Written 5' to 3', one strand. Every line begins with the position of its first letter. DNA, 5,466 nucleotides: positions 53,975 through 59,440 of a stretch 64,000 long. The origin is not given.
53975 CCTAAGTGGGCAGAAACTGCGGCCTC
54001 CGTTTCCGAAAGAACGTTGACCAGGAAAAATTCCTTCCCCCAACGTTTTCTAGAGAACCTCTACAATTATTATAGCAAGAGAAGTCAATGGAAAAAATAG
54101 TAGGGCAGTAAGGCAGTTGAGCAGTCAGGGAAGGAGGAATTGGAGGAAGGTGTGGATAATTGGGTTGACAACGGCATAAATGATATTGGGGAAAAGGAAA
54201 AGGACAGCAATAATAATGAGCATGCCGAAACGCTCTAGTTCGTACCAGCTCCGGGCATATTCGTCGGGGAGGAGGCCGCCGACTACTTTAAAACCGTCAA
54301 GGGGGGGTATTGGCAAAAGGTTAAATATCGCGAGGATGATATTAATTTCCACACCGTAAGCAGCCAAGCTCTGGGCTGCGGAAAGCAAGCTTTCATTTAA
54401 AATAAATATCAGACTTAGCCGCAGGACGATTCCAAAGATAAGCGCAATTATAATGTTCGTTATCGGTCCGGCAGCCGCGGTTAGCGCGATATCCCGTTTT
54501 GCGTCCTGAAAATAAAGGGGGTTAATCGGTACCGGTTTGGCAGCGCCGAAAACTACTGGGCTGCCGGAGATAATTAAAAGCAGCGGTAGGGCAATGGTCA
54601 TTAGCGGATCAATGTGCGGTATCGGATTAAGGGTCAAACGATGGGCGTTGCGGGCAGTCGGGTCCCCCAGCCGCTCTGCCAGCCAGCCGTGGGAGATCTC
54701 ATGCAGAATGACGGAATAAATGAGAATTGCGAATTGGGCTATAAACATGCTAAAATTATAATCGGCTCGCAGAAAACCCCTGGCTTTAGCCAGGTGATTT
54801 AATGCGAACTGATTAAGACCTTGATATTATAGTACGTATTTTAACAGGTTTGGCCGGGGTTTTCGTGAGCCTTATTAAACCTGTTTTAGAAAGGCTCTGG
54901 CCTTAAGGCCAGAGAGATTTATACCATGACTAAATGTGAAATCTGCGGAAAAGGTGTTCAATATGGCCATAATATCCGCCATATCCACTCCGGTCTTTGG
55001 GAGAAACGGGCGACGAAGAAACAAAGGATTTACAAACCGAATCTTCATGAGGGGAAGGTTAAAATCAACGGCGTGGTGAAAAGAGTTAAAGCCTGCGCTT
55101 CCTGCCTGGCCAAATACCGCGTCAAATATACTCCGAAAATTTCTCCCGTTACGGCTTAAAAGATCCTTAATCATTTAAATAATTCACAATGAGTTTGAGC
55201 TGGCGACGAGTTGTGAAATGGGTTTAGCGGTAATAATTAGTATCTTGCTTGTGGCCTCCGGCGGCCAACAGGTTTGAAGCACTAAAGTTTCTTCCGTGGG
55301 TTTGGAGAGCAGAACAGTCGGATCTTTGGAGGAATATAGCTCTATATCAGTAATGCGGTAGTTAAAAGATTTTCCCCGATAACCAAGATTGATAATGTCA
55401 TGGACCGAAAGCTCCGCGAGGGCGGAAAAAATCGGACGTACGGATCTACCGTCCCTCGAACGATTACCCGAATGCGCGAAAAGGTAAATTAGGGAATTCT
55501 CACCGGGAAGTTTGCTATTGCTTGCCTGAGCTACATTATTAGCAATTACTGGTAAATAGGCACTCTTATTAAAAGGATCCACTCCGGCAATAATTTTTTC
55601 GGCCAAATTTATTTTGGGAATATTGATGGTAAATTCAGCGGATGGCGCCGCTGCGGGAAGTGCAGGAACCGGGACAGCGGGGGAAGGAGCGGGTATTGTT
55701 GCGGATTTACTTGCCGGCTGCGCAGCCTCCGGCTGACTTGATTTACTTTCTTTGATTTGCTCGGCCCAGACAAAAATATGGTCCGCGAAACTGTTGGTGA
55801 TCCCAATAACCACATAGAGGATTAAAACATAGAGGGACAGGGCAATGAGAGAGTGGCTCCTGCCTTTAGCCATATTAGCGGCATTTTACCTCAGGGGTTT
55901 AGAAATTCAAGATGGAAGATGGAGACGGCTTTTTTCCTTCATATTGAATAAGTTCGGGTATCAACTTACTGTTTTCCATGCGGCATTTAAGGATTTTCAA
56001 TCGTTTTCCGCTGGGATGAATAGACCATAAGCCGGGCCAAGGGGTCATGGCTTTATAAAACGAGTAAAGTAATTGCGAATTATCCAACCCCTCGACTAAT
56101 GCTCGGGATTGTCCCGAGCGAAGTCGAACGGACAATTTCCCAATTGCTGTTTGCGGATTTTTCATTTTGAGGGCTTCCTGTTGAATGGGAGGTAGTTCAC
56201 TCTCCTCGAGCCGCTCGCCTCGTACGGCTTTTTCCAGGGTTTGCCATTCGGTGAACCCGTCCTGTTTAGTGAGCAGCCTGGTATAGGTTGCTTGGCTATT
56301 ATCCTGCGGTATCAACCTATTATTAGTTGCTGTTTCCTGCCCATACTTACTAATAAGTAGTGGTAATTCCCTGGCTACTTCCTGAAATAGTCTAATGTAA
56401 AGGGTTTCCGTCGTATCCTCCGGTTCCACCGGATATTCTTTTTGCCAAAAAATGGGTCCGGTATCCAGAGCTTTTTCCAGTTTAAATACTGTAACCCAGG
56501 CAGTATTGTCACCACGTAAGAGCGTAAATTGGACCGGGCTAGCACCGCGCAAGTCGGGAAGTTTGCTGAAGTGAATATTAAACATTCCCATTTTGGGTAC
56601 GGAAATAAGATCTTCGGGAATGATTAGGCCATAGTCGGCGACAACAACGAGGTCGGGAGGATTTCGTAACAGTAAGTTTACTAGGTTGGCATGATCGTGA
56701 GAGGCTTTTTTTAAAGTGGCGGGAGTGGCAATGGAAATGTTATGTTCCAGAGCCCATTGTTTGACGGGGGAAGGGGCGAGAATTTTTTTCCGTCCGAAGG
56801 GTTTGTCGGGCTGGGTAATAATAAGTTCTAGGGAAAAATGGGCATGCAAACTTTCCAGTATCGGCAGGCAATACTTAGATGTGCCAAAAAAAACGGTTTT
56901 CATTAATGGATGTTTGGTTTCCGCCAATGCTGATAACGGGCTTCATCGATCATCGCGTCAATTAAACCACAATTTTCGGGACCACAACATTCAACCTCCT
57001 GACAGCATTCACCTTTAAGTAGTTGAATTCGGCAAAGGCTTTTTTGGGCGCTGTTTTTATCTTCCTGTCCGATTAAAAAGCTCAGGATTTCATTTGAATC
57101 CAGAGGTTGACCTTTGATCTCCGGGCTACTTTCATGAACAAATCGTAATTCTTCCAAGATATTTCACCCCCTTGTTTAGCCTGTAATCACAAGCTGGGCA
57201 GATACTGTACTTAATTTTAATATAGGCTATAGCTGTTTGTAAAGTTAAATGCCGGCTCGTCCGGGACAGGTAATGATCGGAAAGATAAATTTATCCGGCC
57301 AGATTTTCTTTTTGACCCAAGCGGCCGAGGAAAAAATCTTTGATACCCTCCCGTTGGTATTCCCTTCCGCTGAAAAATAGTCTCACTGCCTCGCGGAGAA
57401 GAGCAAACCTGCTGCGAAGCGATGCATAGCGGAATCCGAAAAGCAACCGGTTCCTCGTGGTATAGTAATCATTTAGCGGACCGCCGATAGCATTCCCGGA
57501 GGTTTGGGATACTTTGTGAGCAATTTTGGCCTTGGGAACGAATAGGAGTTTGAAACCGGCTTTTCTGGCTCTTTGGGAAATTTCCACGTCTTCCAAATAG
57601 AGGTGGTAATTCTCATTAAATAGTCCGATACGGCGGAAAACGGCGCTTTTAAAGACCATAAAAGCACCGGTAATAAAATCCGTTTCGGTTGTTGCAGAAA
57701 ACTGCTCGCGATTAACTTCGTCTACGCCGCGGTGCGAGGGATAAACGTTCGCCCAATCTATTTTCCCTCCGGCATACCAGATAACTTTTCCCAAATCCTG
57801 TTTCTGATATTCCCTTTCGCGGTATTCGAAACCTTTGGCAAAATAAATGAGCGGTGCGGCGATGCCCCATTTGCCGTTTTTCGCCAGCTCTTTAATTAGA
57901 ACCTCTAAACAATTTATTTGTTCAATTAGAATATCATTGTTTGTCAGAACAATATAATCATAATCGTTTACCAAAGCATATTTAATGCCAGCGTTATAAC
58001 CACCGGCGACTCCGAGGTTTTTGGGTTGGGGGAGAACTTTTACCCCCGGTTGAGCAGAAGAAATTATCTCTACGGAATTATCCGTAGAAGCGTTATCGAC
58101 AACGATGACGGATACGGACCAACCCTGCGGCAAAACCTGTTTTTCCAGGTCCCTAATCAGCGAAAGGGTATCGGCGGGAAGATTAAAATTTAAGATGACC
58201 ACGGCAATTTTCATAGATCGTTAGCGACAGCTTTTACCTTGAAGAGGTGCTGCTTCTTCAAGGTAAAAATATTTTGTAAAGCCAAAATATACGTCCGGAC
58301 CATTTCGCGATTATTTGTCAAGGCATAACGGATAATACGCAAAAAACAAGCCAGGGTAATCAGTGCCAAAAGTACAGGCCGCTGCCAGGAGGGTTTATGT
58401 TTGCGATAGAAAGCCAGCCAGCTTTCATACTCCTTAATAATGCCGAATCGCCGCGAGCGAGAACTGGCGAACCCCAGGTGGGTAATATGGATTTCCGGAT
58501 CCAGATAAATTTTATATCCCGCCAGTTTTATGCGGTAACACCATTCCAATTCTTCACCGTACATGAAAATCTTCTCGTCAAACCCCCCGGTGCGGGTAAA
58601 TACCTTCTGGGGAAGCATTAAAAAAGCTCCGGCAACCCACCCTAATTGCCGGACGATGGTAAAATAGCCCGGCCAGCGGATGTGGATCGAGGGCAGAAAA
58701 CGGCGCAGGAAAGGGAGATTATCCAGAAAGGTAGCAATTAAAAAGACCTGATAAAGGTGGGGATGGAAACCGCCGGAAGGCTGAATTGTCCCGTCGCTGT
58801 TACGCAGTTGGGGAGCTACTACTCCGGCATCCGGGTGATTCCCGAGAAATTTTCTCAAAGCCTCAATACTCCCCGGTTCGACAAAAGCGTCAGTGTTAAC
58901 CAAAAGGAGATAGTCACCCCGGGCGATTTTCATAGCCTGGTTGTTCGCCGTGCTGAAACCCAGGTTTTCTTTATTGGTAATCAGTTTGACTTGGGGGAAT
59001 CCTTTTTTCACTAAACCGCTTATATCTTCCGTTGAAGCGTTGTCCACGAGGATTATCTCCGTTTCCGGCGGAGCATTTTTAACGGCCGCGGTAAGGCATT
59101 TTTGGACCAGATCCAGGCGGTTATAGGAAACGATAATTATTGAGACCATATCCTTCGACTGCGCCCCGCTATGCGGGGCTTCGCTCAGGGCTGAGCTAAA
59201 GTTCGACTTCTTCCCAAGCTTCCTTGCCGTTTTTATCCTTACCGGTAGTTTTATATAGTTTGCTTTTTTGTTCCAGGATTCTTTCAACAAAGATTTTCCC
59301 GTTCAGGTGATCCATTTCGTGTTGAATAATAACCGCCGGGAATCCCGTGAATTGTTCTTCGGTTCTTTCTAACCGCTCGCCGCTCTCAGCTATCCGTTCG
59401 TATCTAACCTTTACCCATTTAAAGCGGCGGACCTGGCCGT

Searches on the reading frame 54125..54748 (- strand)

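Call 78: search_protein_families(library=pfam, max_evalue=0.001, proteins=[window:54125-54748:-])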
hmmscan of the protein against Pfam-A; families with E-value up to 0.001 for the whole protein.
window:54125-54748:- (207 aa): 1 family
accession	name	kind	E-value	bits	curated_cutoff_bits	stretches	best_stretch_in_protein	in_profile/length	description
PF02163.28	Peptidase_M50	-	1.5e-12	47.8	27.2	1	122-162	156-196/221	Peptidase family M50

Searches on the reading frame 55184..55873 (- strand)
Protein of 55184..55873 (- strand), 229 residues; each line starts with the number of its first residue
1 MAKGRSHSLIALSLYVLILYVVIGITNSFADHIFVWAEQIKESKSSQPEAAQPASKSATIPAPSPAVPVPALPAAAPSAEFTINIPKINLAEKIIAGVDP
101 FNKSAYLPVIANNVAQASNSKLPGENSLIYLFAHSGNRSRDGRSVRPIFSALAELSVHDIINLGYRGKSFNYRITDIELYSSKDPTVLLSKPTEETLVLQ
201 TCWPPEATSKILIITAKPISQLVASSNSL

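Call 78: search_protein_families(library=pfam, max_evalue=0.001, proteins=[window:55184-55873:-])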
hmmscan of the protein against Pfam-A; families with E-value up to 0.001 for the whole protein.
window:55184-55873:- (229 aa): 1 family
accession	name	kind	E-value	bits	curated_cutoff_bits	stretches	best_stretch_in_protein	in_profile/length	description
PF04203.18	Sortase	-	5.3e-16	58.9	26.6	1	83-218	1-124/125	Sortase domain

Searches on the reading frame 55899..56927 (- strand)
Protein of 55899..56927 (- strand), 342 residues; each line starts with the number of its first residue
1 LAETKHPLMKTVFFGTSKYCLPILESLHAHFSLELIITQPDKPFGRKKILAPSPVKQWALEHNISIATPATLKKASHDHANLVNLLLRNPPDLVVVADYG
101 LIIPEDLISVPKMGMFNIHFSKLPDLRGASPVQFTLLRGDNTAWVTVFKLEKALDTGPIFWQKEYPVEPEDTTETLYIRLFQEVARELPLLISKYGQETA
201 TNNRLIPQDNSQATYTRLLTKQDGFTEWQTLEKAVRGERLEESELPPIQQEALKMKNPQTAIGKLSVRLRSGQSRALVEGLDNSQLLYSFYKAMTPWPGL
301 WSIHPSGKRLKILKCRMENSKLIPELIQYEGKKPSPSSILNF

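Call 78: search_protein_families(library=pfam, max_evalue=0.001, proteins=[window:55899-56927:-])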
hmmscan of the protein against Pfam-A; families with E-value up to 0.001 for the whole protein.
window:55899-56927:- (342 aa): 1 family
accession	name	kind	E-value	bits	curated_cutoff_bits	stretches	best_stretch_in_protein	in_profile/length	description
PF00551.24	Formyl_trans_N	-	2.1e-30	106.2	26.1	1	10-182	2-171/181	Formyl transferase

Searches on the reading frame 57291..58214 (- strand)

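Call 78: search_protein_families(library=pfam, max_evalue=0.001, proteins=[window:57291-58214:-])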
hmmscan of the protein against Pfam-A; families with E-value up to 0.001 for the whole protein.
window:57291-58214:- (307 aa): 5 families
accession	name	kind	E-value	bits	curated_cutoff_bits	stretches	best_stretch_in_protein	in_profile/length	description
PF00535.33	Glycos_transf_2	-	4.8e-17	62.8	23.3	1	5-189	2-160/168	Glycosyl transferase family 2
PF13641.12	Glyco_tranf_2_3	-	9.5e-09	36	27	1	3-234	3-212/230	Glycosyltransferase like family 2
PF13632.12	Glyco_trans_2_3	-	4.5e-08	33.6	27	1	168-267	59-157/198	Glycosyl transferase family group 2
PF13506.12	Glyco_transf_21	-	1.9e-05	24.7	21.7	1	175-236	96-157/174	Glycosyl transferase family 21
PF13712.12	Glyco_tranf_2_5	-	0.00029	21.1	27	0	67-230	39-183/210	Glycosyltransferase like family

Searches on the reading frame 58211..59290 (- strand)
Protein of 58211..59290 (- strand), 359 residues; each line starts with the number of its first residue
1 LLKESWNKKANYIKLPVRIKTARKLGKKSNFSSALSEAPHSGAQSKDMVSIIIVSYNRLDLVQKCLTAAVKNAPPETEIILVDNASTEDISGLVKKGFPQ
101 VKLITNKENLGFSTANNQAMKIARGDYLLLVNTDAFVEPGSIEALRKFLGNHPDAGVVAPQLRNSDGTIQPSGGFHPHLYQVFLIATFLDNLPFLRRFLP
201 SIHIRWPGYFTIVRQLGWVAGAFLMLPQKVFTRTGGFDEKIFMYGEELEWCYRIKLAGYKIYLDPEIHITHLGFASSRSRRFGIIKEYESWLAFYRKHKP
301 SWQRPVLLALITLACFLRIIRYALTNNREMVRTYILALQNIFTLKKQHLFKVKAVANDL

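Call 78: search_protein_families(library=pfam, max_evalue=0.001, proteins=[window:58211-59290:-])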
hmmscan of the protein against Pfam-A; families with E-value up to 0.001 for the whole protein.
window:58211-59290:- (359 aa): 3 families
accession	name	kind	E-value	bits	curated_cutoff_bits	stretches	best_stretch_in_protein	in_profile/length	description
PF00535.33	Glycos_transf_2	-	3.6e-25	89.3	23.3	1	50-170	1-124/168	Glycosyl transferase family 2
PF13641.12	Glyco_tranf_2_3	-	2.6e-15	57.5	27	1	49-274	3-213/230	Glycosyltransferase like family 2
PF10111.15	Glyco_tranf_2_2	-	1.8e-06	28.1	27.3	0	62-160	15-122/276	Glycosyltransferase like family 2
